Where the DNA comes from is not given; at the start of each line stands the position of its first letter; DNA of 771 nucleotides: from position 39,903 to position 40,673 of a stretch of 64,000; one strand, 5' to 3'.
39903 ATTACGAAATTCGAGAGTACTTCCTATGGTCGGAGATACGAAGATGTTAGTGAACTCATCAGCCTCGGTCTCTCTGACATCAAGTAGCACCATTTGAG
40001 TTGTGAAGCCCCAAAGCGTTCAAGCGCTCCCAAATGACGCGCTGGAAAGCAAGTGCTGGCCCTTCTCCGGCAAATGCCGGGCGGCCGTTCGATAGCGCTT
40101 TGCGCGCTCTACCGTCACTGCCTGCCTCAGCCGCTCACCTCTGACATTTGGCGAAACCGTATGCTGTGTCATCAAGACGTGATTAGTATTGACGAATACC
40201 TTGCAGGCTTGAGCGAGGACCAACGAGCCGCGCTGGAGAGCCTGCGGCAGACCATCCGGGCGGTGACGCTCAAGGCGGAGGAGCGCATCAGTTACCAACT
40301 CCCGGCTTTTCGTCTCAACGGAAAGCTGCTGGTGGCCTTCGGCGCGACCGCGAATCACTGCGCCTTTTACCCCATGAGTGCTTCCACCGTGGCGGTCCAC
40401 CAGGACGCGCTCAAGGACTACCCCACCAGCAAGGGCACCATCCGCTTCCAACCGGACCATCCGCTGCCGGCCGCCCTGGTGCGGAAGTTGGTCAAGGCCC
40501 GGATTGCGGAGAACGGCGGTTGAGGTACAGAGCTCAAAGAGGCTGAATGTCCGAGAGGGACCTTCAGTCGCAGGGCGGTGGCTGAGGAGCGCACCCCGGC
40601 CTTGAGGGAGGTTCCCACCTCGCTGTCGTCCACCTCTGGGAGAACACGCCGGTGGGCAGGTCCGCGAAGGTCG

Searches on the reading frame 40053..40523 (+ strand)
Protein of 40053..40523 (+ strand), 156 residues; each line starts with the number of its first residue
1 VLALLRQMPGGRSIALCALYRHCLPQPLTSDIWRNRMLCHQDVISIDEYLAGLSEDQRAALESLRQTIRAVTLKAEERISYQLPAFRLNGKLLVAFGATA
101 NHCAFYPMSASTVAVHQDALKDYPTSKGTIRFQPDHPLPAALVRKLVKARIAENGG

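Call 101: search_protein_families(library=pfam, proteins=[window:40053-40523:+], max_evalue=0.001)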
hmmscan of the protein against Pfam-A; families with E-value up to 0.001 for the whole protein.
window:40053-40523:+ (156 aa): 1 family
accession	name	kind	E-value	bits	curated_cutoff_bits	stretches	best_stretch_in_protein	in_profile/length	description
PF08818.16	DUF1801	-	2.8e-14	53.7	27.2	1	57-151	1-85/85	Domain of unknown function (DU1801)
